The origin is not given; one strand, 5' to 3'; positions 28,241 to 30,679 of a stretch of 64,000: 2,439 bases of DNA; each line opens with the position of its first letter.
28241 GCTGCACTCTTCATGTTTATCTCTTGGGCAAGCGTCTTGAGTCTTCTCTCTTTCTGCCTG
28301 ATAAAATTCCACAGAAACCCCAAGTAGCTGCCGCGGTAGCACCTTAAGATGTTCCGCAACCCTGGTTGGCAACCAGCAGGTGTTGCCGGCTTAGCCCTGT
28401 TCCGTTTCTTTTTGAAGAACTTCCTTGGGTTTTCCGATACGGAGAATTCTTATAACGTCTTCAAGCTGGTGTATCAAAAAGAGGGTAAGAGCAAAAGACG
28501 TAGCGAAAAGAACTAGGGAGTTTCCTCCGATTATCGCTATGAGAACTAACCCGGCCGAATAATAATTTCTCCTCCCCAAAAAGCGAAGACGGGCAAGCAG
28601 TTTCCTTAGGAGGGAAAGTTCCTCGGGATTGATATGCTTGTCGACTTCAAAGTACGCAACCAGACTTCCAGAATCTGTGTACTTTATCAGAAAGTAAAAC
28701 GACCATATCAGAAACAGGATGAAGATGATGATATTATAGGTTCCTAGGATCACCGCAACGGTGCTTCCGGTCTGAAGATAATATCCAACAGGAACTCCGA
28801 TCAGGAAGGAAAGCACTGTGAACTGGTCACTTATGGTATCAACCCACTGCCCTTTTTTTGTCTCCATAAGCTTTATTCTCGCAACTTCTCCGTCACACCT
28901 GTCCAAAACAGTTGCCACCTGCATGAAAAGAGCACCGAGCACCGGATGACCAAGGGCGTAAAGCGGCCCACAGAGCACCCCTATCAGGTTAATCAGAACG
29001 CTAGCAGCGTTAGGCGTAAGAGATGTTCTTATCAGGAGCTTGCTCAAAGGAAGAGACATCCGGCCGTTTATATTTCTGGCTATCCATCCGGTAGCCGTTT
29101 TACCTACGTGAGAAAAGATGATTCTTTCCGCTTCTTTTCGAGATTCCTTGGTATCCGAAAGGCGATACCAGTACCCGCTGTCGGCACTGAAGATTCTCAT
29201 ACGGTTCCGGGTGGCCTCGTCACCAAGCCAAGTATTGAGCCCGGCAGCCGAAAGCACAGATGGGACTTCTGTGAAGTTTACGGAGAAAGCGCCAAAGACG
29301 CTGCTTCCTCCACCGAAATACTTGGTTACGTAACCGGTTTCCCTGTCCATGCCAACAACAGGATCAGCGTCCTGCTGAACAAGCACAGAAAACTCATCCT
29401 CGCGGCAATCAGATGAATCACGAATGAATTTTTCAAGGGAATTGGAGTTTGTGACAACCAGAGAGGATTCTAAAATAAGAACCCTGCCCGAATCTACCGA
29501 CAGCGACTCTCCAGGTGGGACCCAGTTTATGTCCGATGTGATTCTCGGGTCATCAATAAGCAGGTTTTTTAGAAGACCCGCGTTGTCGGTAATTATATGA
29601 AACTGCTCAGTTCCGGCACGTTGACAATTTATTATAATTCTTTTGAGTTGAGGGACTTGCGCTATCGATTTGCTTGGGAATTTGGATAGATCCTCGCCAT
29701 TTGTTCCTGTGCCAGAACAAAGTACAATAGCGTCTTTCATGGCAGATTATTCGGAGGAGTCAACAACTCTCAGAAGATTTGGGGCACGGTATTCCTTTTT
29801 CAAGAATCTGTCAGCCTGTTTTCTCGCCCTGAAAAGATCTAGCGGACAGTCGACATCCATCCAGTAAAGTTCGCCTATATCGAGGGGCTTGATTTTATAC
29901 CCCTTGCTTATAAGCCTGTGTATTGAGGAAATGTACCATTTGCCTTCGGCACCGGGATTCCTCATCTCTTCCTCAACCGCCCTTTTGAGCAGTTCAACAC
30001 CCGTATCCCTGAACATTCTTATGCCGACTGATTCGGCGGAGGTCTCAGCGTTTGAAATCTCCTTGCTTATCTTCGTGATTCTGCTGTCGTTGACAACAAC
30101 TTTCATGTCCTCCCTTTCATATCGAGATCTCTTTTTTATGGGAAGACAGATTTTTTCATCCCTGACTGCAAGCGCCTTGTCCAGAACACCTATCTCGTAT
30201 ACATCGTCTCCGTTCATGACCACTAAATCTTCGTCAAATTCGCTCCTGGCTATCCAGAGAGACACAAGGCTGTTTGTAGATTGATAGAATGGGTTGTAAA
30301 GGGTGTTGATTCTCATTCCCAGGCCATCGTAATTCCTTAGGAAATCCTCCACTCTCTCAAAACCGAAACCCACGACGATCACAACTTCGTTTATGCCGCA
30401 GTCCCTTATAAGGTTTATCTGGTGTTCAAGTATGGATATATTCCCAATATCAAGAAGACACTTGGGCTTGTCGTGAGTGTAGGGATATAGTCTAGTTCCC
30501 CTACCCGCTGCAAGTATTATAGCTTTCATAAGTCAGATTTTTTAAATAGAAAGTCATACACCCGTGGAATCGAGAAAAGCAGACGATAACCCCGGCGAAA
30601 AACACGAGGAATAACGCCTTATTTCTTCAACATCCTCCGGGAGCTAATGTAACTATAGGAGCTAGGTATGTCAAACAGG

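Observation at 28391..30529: IPCT/DIPPS-like two-gene module: cytidylyltransferase plus fused NTP-transferase-like/CDP-alcohol phosphatidyltransferase membrane enzyme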

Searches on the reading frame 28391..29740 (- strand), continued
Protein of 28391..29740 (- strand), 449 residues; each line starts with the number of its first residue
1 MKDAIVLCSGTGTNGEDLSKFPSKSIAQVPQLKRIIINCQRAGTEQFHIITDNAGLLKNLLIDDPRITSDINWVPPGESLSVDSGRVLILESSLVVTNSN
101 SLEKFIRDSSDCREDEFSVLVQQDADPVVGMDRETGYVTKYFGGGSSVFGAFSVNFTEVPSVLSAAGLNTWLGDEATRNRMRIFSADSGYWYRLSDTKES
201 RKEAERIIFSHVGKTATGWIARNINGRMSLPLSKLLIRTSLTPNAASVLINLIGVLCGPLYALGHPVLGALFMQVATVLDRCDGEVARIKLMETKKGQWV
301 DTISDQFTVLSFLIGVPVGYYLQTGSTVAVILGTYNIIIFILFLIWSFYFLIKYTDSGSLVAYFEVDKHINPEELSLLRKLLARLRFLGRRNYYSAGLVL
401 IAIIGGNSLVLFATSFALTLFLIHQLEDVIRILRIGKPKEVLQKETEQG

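Call 74: find_encoding_contigs(protein=P0127, flank=8000, max_places=1)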
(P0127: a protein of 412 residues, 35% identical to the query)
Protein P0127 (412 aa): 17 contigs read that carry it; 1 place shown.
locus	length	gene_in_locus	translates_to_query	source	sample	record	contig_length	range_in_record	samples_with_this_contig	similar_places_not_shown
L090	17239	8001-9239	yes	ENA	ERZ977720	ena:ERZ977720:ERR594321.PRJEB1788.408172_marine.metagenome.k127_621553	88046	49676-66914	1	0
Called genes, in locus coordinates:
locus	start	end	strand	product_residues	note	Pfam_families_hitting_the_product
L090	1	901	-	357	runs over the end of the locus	PF00988:CPSase_sm_chain, PF00117:GATase, PF07722:Peptidase_C26 (faint)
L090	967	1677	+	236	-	PF01553:Acyltransferase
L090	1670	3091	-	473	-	PF02934:GatB_N, PF02637:GatB_Yqey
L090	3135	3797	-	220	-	PF22175:Ogg-HhH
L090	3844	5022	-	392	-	PF00155:Aminotran_1_2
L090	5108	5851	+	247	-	PF02548:Pantoate_transf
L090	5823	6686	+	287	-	PF02569:Pantoate_ligase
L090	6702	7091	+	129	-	PF02261:Asp_decarbox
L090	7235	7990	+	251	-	PF00483:NTP_transferase, PF01128:IspD (weak), PF12804:NTP_transf_3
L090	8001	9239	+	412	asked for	PF01066:CDP-OH_P_transf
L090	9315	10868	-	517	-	PF00209:SNF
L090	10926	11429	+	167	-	PF21157:DksA_N (weak), PF01258:zf-dskA_traR (weak)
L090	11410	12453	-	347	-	PF01008:IF-2B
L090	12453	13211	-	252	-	PF13525:YfiO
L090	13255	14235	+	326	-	PF01018:GTP1_OBG, PF01926:MMR_HSR1, PF02421:FeoB_N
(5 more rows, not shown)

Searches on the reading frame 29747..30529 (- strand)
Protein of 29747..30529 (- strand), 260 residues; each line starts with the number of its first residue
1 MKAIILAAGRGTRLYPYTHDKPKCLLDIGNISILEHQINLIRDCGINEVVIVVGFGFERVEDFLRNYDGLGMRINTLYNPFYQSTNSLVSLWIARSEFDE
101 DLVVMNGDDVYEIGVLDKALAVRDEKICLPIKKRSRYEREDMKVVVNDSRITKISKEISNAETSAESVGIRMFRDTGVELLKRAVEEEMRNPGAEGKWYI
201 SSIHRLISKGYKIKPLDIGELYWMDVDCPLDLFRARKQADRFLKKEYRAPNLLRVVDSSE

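Call 3: search_protein_families(library=pfam, proteins=[window:29747-30529:-], max_evalue=0.1)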
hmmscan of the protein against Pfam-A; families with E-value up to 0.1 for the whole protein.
window:29747-30529:- (260 aa): 4 families
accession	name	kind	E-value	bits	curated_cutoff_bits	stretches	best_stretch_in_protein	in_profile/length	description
PF00483.29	NTP_transferase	-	4.9e-14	52.9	21.2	1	2-121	1-122/245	Nucleotidyl transferase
PF12804.13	NTP_transf_3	-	2e-11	44.8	27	1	3-116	1-104/160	MobA-like NTP transferase domain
PF01128.25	IspD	-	0.00069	19.9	27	1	2-53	2-51/221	2-C-methyl-D-erythritol 4-phosphate cytidylyltransferase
PF20202.4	DUF6564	-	0.004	17.3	25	1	32-112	16-101/230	Domain of unknown function (DUF6564)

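Call 4: search_protein_families(library=ncbifam, proteins=[window:29747-30529:-], max_evalue=0.1)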
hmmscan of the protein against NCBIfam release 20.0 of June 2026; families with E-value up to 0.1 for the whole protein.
window:29747-30529:- (260 aa): 46 families (the best 25 are shown)
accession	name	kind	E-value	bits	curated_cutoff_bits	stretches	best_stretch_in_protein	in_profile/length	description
TIGR03992.1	Arch_glmU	subfamily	8.4e-29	100.6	292.1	1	1-239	1-227/393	bifunctional sugar-1-phosphate nucleotidylyltransferase/acetyltransferase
NF041135.1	IPPtranDIPPsyn_Thcocales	equivalog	2.9e-23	82.5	580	1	1-238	1-216/419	bifunctional L-myo-inositol-1-phosphate cytidylyltransferase/CDP-L-myo-inositol myo-inositolphosphotransferase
NF041313.1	UDPGP_AglF_Halo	equivalog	3.5e-21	75.7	400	1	1-236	1-231/234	UTP--glucose-1-phosphate uridylyltransferase AglF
TIGR01208.1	rmlA_long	equivalog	4.4e-18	65.3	320.25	1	2-237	1-232/353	glucose-1-phosphate thymidylyltransferase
NF049965.1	GlMnHpPGnyltfHddC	equivalog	8.6e-16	58.2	300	1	1-154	1-149/221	D-glycero-D-manno-heptose 1-phosphate guanosyltransferase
NF045761.1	NAMPUrTaseMurU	equivalog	2e-14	54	250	1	1-75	1-75/226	N-acetylmuramate alpha-1-phosphate uridylyltransferase MurU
NF041173.1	Sug_nt_acttase_Thmprot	equivalog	2e-13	50.1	600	1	1-239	1-227/405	bifunctional sugar-1-phosphate nucleotidylyltransferase/acetyltransferase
NF052502.1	man1P_GTase_Rv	exception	4.3e-13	48.8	440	1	2-110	2-109/352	mannose-1-phosphate guanylyltransferase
TIGR02623.1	G1P_cyt_trans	equivalog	2e-11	43.8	300.25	1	1-68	1-68/255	glucose-1-phosphate cytidylyltransferase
NF045665.1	NTPtran_DVU1551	equivalog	2.6e-10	39.9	315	1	1-83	1-73/359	DVU_1551 family NTP transferase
NF010933.0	PRK14353.1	equivalog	3.7e-10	39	505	1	2-231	7-234/453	bifunctional UDP-N-acetylglucosamine diphosphorylase/glucosamine-1-phosphate N-acetyltransferase GlmU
TIGR01173.1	glmU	equivalog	4.3e-10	39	366.85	1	1-108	1-101/452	bifunctional UDP-N-acetylglucosamine diphosphorylase/glucosamine-1-phosphate N-acetyltransferase GlmU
NF045697.1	MurNAcPUrMurU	equivalog_domain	2.3e-09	37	370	1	4-68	1-65/229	N-acetylmuramate alpha-1-phosphate uridylyltransferase MurU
NF010934.1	PRK14354.1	equivalog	3.9e-09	35.5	450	1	3-66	2-62/447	bifunctional UDP-N-acetylglucosamine diphosphorylase/glucosamine-1-phosphate N-acetyltransferase GlmU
NF010940.0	PRK14360.1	equivalog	6e-09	35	602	1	4-108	5-103/452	bifunctional UDP-N-acetylglucosamine diphosphorylase/glucosamine-1-phosphate N-acetyltransferase GlmU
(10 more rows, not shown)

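Call 16: search_solved_structures(query=window:29747-30529:-, max_evalue=0.001, show_alignments=3)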
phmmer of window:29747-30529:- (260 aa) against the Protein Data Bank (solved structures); distinct sequences matched with E-value up to 0.001: 47.
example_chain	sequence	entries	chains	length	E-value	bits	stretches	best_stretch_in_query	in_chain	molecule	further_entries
1jyk_A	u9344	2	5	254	5.2e-15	58.8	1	1-104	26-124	CTP:phosphocholine Cytidylyltransferase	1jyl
5z09_A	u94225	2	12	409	6.3e-12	48.7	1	1-239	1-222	Dual sugar-1-phosphate nucleotidylyltransferase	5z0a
2ggo_A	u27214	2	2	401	2.1e-11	47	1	1-239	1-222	401aa long hypothetical glucose-1-phosphate thymidylyltransferase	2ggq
4jd0_A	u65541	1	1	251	5e-11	45.8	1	2-233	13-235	Nucleotidyl transferase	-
8yre_D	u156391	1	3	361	5.5e-09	39.1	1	1-69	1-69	Mannose-1-phosphate guanylyltransferase 1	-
7x8j_A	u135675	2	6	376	6e-09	39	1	1-69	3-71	Mannose-1-phosphate guanylyltransferase 1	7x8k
2xme_A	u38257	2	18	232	6e-09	39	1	1-235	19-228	CTP-INOSITOL-1-PHOSPHATE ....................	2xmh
8hhd_A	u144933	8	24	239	1.4e-08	37.7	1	1-84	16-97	Nucleotidyl transferase | N-acetylmuramate alpha-1-phosphate uridylyltransferase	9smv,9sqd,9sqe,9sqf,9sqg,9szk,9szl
7d72_K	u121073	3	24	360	1.7e-08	37.5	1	1-108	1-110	Mannose-1-phosphate guanyltransferase beta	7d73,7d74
6pd1_A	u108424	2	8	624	2.2e-08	37.1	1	2-127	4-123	Nucleotidyl transferase/aminotransferase, class V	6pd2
8x7s_B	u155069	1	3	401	2.3e-08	37.1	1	1-148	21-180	UTP--glucose-1-phosphate uridylyltransferase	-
3hl3_A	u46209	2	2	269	3.5e-08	36.5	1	1-209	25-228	Glucose-1-phosphate thymidylyltransferase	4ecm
4mnd_A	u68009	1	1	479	4.2e-08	36.2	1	1-235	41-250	CTP L-myo-inositol-1-phosphate cytidylyltransferase/CDP-L-myo-inositol myo-inositolphospho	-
4y7t_A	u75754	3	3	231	2.5e-07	33.7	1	1-81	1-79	Nucleotidyl transferase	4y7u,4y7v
6i3m_G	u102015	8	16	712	3.9e-07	33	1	2-113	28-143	Translation initiation factor eIF-2B subunit epsilon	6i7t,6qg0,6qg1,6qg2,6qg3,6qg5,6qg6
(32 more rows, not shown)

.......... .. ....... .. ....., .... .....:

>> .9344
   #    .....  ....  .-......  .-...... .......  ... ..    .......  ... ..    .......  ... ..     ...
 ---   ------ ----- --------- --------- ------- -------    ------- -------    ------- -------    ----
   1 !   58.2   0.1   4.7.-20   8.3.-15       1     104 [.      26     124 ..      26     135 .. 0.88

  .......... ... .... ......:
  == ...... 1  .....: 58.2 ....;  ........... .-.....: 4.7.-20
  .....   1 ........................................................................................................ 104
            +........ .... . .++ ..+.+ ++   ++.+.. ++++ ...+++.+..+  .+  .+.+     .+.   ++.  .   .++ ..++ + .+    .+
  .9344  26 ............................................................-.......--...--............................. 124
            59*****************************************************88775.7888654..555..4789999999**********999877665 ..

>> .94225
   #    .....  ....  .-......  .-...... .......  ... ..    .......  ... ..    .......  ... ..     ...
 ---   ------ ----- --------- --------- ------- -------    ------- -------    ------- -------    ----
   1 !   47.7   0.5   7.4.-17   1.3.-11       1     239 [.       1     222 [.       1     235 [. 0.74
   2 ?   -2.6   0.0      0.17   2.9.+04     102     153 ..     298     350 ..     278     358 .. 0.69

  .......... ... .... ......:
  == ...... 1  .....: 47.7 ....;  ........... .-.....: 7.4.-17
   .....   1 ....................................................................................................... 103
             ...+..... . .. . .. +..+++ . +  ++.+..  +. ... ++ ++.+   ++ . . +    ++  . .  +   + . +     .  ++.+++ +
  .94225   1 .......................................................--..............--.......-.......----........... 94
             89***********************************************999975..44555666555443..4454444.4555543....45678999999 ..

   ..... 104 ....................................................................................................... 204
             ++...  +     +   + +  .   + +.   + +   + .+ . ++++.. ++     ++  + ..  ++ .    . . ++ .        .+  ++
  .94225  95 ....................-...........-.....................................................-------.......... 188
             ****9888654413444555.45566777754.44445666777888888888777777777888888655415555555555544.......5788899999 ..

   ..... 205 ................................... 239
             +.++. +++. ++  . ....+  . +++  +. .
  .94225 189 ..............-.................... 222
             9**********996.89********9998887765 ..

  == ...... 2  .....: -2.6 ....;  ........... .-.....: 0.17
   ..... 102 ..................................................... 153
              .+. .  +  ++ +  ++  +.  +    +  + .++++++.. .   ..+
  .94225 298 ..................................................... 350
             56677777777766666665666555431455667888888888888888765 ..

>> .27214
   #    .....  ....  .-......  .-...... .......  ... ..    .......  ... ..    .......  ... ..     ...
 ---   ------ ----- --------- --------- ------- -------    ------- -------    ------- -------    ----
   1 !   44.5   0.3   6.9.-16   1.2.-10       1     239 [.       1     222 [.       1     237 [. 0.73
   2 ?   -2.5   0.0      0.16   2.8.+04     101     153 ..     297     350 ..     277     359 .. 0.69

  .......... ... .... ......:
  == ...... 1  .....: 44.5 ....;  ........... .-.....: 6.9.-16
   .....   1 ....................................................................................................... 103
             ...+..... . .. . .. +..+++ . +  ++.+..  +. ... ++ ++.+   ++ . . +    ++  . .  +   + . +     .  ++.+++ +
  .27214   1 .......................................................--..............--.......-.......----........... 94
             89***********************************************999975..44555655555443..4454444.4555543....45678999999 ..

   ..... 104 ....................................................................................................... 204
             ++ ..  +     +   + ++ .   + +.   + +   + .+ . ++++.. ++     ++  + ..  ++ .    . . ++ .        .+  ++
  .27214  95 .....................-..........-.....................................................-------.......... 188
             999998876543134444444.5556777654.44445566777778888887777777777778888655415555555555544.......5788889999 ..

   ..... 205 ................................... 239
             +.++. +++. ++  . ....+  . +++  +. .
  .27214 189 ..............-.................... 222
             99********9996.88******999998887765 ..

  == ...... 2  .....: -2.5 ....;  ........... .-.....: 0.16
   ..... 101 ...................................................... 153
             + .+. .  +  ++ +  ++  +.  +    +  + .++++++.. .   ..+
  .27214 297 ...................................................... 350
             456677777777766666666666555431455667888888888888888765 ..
